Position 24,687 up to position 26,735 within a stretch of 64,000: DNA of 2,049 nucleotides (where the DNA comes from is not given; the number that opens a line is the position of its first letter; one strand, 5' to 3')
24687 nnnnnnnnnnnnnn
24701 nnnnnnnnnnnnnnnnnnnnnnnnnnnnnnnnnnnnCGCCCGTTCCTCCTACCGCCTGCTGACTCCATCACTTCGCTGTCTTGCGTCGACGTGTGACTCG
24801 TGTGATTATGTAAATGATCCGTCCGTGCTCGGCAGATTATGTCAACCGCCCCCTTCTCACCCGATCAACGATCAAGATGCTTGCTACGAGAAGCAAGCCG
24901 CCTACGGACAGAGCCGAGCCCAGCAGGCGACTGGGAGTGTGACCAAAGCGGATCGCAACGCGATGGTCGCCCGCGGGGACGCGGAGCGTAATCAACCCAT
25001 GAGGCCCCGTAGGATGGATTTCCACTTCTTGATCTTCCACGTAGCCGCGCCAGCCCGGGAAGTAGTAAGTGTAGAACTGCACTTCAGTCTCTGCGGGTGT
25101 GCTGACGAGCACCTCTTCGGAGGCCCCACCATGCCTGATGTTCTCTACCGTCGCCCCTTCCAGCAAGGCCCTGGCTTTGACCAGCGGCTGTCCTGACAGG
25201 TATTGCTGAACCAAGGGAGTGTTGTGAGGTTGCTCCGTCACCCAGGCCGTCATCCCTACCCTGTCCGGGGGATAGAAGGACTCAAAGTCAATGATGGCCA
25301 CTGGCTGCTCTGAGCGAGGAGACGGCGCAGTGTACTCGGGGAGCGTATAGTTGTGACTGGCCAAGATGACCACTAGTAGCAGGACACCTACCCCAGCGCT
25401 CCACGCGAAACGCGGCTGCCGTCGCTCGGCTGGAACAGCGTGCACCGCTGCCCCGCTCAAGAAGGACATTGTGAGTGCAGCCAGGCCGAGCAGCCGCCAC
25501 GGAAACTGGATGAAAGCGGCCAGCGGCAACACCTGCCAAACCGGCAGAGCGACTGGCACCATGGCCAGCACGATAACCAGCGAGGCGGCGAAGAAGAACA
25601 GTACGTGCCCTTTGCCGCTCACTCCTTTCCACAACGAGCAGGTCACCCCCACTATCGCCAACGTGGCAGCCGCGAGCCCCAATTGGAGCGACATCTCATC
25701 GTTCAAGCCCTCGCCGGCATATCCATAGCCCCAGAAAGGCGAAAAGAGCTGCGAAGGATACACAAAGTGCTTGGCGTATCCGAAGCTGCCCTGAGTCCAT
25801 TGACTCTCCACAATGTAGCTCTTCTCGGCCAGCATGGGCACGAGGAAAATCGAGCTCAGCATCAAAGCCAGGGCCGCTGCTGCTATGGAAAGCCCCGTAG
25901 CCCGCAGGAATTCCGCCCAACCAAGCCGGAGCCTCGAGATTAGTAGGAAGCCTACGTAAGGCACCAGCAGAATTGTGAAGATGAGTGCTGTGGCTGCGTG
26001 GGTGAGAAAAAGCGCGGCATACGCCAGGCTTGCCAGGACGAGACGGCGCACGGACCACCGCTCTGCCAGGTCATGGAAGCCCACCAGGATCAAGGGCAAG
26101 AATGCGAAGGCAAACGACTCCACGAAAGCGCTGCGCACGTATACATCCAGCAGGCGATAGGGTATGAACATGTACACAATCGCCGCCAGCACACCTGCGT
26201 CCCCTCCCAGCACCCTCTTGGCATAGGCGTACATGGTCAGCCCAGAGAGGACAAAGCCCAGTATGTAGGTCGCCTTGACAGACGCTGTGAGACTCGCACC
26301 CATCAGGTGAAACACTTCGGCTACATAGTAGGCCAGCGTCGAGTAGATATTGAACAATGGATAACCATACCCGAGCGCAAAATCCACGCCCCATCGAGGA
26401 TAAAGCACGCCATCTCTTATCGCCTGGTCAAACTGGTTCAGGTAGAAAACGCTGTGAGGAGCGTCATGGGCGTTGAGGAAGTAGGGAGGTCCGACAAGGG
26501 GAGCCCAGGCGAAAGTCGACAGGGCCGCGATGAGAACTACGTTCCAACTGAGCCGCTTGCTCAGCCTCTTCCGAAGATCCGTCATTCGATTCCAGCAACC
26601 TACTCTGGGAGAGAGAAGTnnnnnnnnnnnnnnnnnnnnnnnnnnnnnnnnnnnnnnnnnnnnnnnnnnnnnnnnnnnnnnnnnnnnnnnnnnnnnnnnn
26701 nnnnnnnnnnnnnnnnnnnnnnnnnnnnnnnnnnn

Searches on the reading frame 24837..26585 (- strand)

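Call 60: search_protein_families(library=pfam, proteins=[window:24837-26585:-], max_evalue=0.00001)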
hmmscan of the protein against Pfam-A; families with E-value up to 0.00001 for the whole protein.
window:24837-26585:- (582 aa): 1 family
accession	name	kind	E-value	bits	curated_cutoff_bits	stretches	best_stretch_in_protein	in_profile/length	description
PF10131.15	PTPS_related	-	3.2e-17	62.7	26.4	1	78-477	1-363/621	6-pyruvoyl-tetrahydropterin synthase related domain; membrane protein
